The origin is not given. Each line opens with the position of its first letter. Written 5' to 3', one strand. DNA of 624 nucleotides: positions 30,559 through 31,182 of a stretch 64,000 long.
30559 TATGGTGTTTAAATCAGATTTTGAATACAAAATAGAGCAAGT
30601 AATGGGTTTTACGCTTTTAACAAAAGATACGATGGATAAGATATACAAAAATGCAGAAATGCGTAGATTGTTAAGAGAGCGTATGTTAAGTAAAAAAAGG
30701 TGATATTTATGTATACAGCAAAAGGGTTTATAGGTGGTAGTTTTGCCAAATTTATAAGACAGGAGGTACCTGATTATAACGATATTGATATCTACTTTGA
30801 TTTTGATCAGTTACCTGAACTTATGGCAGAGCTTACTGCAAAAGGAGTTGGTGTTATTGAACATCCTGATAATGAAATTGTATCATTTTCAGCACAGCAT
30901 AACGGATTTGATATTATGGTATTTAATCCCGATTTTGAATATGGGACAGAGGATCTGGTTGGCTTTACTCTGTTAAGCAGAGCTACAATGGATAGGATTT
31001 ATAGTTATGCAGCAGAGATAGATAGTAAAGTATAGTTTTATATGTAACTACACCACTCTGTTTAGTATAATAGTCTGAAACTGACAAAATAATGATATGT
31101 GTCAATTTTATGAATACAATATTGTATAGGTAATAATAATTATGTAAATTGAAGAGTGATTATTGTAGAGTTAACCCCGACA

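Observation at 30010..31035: Three tandem divergent minimal nucleotidyltransferase-fold paralogs at the distal end of the tail module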

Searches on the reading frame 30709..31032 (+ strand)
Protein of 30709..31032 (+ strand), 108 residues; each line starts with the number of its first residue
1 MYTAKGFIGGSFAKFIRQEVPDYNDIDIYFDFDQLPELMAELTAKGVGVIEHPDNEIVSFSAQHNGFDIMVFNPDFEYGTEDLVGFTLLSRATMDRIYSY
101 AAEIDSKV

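Call 6: search_protein_families(library=pfam, proteins=[window:30709-31032:+], max_evalue=10)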
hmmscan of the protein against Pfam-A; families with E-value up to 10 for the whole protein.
window:30709-31032:+ (108 aa): 1 family
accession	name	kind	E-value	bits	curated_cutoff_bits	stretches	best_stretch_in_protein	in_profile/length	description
PF10706.15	Aminoglyc_resit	-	0.015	15.9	21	1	8-65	18-75/149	Aminoglycoside-2''-adenylyltransferase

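Call 7: search_protein_families(library=phrogs, proteins=[window:30709-31032:+], max_evalue=10)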
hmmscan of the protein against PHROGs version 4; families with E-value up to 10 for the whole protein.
window:30709-31032:+ (108 aa): 1 family
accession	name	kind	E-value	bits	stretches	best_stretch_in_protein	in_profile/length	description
phrog_30619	-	unknown function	0.21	12.7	1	65-77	22-34/54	-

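Call 30: search_protein_families(library=pfam, alignment_id=A3, max_evalue=10)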
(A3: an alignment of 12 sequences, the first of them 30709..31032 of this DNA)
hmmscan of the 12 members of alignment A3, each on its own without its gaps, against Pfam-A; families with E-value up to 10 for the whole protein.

A. member 1, window:30709-31032:+ (108 aa): 1 family
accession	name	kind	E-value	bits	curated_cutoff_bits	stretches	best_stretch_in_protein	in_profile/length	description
PF10706.15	Aminoglyc_resit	-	0.015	15.9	21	1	8-65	18-75/149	Aminoglycoside-2''-adenylyltransferase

B. families by the number of members that match (of 12 scanned): 4 families
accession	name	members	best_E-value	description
PF10706.15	Aminoglyc_resit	8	0.0036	Aminoglycoside-2''-adenylyltransferase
PF01909.29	NTP_transf_2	2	0.048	Nucleotidyltransferase domain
PF19502.5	DUF6036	1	0.021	Nucleotidyltransferase of unknown function (DUF6036)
PF15948.10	DUF4756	1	0.086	Domain of unknown function (DUF4756)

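Call 31: search_protein_families(library=ncbifam, alignment_id=A3, max_evalue=10)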
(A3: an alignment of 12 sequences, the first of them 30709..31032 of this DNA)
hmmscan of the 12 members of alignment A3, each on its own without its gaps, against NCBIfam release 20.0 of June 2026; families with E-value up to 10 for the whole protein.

A. member 1, window:30709-31032:+ (108 aa): 0 families

B. families by the number of members that match (of 12 scanned): 3 families
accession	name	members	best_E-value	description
NF038361.1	rSAM_Sden_1168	1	0.034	Sden_1168 family B12-binding radical SAM P-methyltransferase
TIGR02196.1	GlrX_YruB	1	0.059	glutaredoxin-like protein, YruB-family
NF041086.1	STAUR_1299_fam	1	0.069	STAUR_1299 family protein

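Call 36: find_related_loci(query=A3, collection=genome_contigs, flank=10000)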
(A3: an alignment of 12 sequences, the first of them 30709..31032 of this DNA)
Query A3 (108 aa) in genome_contigs; peptide patterns used: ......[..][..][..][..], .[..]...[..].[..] (x = any residue, [..] = any of these).
50 stretches matched a pattern; 2 encode a relative of the query (tblastn E <= 1e-3); 2 distinct loci.
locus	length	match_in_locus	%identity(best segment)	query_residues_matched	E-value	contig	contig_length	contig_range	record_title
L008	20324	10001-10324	88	1-108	5e-64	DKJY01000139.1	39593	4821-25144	MAG TPA_asm: Bacteroidales bacterium UBA6680 UBA6680_contig_4106, whole genome shotgun sequence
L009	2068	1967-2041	61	3-30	3e-5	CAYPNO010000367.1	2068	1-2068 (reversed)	MAG TPA_asm: uncultured Desulfuromonas sp. isolate binchicken_co139_344 genome assembly, contig: NODE_152483_length_2068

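Call 37: find_related_loci(query=A3, collection=viral_contigs, flank=10000)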
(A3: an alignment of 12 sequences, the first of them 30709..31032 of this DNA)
Query A3 (108 aa) in viral_contigs; peptide patterns used: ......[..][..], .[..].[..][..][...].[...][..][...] (x = any residue, [..] = any of these).
22 stretches matched a pattern; 1 encode a relative of the query (tblastn E <= 1e-3); 1 distinct loci.
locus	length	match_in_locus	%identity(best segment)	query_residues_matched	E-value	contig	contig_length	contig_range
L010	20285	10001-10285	46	7-101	1e-26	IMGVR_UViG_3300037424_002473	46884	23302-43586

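Call 40: predict_structure(alignment_id=A3)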
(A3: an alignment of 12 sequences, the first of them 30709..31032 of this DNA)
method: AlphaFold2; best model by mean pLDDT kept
length: 108 residues; sequences in the alignment: 12
mean_pLDDT: 91.7   pTM: 0.82
mean pLDDT of the five models: 91.7, 91.5, 91.4, 91.2, 90.9
residues with pLDDT >= 90: 91; 70-90: 13; 50-70: 3; < 50: 1
segments of 3 or more residues with pLDDT < 50: none
pLDDT, mean of each block of 10 residues (from residue 1): 80 94 94 94 94 94 93 96 94 95 80
secondary structure, 60 per line:
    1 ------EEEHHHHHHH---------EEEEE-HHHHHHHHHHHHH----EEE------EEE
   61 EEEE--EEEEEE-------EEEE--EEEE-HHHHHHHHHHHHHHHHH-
elements in order: E7-9 H10-16 E26-30 H32-44 E49-51 E58-64 E67-72 E80-83 E86-89 H91-107

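Call 56: fold_search(model_id=the predicted structure, library=viral)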
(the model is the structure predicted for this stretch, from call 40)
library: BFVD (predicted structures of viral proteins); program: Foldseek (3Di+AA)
matches with E <= 10: 502; with E <= 0.001: 2
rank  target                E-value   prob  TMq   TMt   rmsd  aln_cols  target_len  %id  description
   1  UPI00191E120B         8.4e-04  1.00  0.49  0.34   8.5       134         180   20  (no name look-up for this kind of identifier)
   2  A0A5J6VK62            8.4e-04  1.00  0.44  0.30   5.7       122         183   11  LicD family protein [Megaviridae environmental sample]
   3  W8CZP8                1.8e-03  1.00  0.67  0.49   3.1       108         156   15  Uncharacterized protein [Erwinia phage PhiEaH1]
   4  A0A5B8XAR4            2.1e-03  1.00  0.50  0.41   5.9       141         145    8  K421R [African swine fever virus]
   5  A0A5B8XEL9            2.9e-03  1.00  0.53  0.23   4.5       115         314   14  Putative poly(A) polymerase catalytic subunit [African swine fever virus]
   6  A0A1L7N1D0            3.1e-03  1.00  0.63  0.50   5.4       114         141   11  Uncharacterized protein [Ralstonia phage RP12]
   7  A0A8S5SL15            3.1e-03  1.00  0.54  0.48   3.3        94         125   14  Uncharacterized protein [Siphoviridae sp. ctJYR23]
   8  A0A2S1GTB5            3.8e-03  0.99  0.45  0.32   9.0       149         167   16  Uncharacterized protein [Dickeya phage Ninurta]
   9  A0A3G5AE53            3.8e-03  0.98  0.35  0.09   7.6        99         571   16  DUF7275 domain-containing protein [Satyrvirus sp.]
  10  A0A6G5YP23            4.0e-03  1.00  0.49  0.33   7.6       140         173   15  (no name in the UniProt tables at hand)
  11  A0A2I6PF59            4.3e-03  1.00  0.52  0.41   7.4       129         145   15  Nucleotidyltransferase [Proteus phage phiP4-3]
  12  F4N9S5                5.1e-03  1.00  0.45  0.27   4.2        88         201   15  Nucleotidyltransferase [Pantoea phage LIMEzero]
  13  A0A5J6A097            5.1e-03  1.00  0.56  0.39   6.2       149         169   12  Uncharacterized protein [Aeromonas phage MJG]
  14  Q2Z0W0                5.1e-03  0.99  0.51  0.36  12.7       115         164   15  Uncharacterized protein [Pseudomonas phage EL]
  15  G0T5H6                6.6e-03  0.93  0.36  0.16   6.2        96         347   18  Uncharacterized protein [Wiseana iridescent virus]
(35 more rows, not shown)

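Call 57: search_dna_similar(query=window:30709-31032:+, collection=phages, mode=protein, max_evalue=10, max_rows=20)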
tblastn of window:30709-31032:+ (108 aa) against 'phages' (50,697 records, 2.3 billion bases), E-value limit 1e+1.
No match.

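Call 63: find_related_loci(query=A3, collection=metagenome_contigs, flank=6000)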
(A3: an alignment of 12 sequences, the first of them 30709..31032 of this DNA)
Query A3 (108 aa) in metagenome_contigs; peptide patterns used: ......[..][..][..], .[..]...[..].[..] (x = any residue, [..] = any of these).
195 stretches matched a pattern, but none encodes a relative of the query by tblastn (E <= 1e-3).

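Call 66: search_protein_families(library=phrogs, proteins=[L010:10308-11111:+], max_evalue=0.1)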
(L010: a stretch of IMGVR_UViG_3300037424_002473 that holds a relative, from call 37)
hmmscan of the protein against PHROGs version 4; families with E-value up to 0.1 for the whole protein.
L010:10308-11111:+ (268 aa): 6 families
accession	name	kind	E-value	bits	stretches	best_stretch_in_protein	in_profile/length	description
phrog_56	-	other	1.5e-58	200.6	1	4-268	59-325/647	DNA methyltransferase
phrog_1996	-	other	3e-19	70.4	1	122-266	4-141/150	DNA methyltransferase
phrog_13242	-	unknown function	4.7e-13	49.9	1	14-239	33-248/450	-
phrog_26700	-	unknown function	3.6e-12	46.6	1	5-90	5-89/552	-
phrog_23217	-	unknown function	1.5e-11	45.4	1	5-93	2-89/109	-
phrog_116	-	other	0.00049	19.5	1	30-203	534-709/779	DNA methyltransferase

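Call 83: search_protein_families(library=padloc, alignment_id=A3, max_evalue=10)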
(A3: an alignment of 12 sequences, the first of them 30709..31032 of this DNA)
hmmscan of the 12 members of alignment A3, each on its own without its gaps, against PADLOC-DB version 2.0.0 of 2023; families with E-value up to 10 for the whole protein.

A. member 1, window:30709-31032:+ (108 aa): 0 families

B. families by the number of members that match (of 12 scanned): 1 family
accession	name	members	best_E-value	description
PDLC04906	PDC-S09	1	0.013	-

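Call 95: find_related_loci(query=L010:151-705:+, collection=viral_contigs, flank=10000)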
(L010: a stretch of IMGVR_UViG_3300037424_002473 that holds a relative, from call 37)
Query L010:151-705:+ (185 aa) in viral_contigs; peptide patterns used: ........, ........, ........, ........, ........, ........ (x = any residue, [..] = any of these).
21 stretches matched a pattern; 15 encode a relative of the query (tblastn E <= 1e-3); 15 distinct loci.
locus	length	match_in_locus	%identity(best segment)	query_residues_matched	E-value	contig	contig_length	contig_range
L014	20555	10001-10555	99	1-185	2e-123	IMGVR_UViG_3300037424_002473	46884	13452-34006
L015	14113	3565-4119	79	1-185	2e-99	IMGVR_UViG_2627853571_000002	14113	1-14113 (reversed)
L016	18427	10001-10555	78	1-185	3e-98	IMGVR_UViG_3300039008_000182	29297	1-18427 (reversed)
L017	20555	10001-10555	71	1-185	9e-93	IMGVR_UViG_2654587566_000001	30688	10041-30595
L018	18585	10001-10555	72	1-185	1e-90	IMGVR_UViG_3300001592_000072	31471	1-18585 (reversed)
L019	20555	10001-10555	72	1-185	1e-90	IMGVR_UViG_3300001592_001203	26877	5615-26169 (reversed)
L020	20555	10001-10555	72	1-185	1e-90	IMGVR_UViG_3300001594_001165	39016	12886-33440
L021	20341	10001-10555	68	1-185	2e-81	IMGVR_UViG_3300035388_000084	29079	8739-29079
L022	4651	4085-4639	61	1-185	1e-76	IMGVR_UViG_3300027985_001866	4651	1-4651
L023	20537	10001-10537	41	2-181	4e-39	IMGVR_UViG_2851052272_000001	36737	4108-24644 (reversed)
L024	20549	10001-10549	36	2-185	3e-34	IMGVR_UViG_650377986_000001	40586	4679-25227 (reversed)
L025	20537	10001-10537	37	2-181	2e-32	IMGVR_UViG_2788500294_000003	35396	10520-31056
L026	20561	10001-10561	32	1-184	6e-24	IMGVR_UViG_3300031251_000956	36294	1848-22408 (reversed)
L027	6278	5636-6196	31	1-184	7e-21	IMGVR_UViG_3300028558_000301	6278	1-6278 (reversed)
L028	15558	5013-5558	39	2-184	1e-36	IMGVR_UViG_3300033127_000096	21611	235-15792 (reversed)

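Call 103: search_protein_families(library=phrogs, proteins=[L014:462-1550:-, L014:1627-2916:-, L014:3350-4870:-, L014:4965-5423:-, L014:5608-6471:+, L014:6489-7424:+, L014:7935-8306:+, L014:8311-8838:+, L014:9398-10555:+], max_evalue=0.001)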
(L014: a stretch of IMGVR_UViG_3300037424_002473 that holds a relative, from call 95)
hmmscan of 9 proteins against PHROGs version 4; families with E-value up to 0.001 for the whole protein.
L014:462-1550:- (362 aa): 5 families
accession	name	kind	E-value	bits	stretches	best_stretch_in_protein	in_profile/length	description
phrog_35074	-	unknown function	7.5e-59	200.5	1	3-229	449-675/890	-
phrog_19194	-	unknown function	4.1e-56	191.5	1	4-231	13-247/438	-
phrog_23416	-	unknown function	6.8e-43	148.2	1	38-231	30-227/459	-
phrog_28631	-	unknown function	6.7e-37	128.3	1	18-242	10-278/550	-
phrog_220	-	head and packaging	1.4e-21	77.2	1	90-189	958-1067/1338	minor head protein and DNA pilot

L014:1627-2916:- (429 aa): 4 families
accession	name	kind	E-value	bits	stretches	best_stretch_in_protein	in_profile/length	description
phrog_35074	-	unknown function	6.3e-49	167.7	1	18-405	20-401/890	-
phrog_113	-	head and packaging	2e-35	123.3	1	43-371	61-418/1272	portal protein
phrog_10231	-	unknown function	1.5e-09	38.7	1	233-397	2-165/256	-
phrog_220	-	head and packaging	2.7e-06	26.6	1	222-407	650-834/1338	minor head protein and DNA pilot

L014:3350-4870:- (506 aa): 4 families
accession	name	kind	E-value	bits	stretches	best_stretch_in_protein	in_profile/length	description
phrog_38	-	head and packaging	8.9e-63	214.1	1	17-494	240-715/760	terminase large subunit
phrog_5573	-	head and packaging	2.1e-18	67.7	1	246-480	8-232/250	terminase large subunit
phrog_11978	-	unknown function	4.9e-06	27.5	1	403-482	88-161/180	-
phrog_14112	-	unknown function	6e-05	23.6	1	85-199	109-226/247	-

L014:4965-5423:- (152 aa): 17 families
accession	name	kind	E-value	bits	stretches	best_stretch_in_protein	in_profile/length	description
phrog_4151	-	DNA, RNA and nucleotide metabolism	8.5e-25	88.4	1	8-147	6-150/154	DNA binding protein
phrog_756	-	DNA, RNA and nucleotide metabolism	4e-07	31.1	1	8-141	4-158/166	DNA binding protein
phrog_1889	-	head and packaging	6.2e-06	26.9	1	8-75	5-59/276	terminase small subunit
phrog_2538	-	head and packaging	2.1e-05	25.6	1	12-68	7-64/129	terminase small subunit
phrog_7344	-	head and packaging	7.1e-05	24.1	1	2-79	7-82/161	terminase small subunit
phrog_51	-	head and packaging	8.4e-05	23.4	1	11-72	5-71/261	terminase small subunit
phrog_664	-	DNA, RNA and nucleotide metabolism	0.0001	23.2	1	9-111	87-191/210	DNA binding protein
phrog_3746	-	head and packaging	0.00015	21.9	1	3-60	4-60/374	terminase large subunit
phrog_151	-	integration and excision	0.00016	21.3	1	10-80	131-208/582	transposase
phrog_2606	-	head and packaging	0.00018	22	1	8-73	5-73/310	terminase small subunit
phrog_11187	-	transcription regulation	0.00023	21.9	0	24-41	21-38/63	transcriptional regulator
phrog_4481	-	unknown function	0.00027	21.5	1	10-81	28-103/196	-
phrog_36038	-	unknown function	0.00047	21.3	1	15-55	13-53/203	-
phrog_4745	-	DNA, RNA and nucleotide metabolism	0.00047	21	1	4-51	12-59/107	DNA binding protein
phrog_5751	-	head and packaging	0.00056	19.9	1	8-53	69-113/548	terminase large subunit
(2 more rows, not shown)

L014:5608-6471:+ (288 aa): 5 families
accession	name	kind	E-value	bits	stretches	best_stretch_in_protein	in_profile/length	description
phrog_11321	-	unknown function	3.5e-65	221.6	1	2-255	3-263/327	-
phrog_80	-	head and packaging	2e-15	58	1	10-227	247-465/607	head maturation protease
phrog_617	-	head and packaging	2.5e-11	44.2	1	4-240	30-232/626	major head protein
phrog_4523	-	head and packaging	3e-07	30.6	1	31-231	71-242/644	major head and protease protein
phrog_3244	-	head and packaging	6.5e-06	27.1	1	30-242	69-285/326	head maturation protease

L014:6489-7424:+ (312 aa): 3 families
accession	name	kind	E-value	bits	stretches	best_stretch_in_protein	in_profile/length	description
phrog_11320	-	unknown function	1.7e-102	343.7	1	5-311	7-308/324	-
phrog_20525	-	head and packaging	2.2e-12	47.6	1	84-305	78-320/328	virion structural protein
phrog_1623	-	head and packaging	6.2e-07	30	1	146-252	151-254/305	virion structural protein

L014:7935-8306:+ (124 aa): 0 families

L014:8311-8838:+ (176 aa): 3 families
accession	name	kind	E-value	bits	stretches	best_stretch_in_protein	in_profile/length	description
phrog_9589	-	lysis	9e-13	49.7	1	51-168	36-148/281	endolysin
phrog_21357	-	lysis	5e-07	30.4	1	57-168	36-153/225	endolysin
phrog_1259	-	tail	2.1e-06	26.7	1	32-151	997-1114/1179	baseplate hub subunit and tail lysozyme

L014:9398-10555:+ (386 aa): 2 families
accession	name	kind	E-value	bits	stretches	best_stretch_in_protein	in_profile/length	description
phrog_907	-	tail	1.8e-34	120.4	1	1-385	1-374/376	tail sheath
phrog_26457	-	unknown function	1e-07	32.7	1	238-355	72-187/217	-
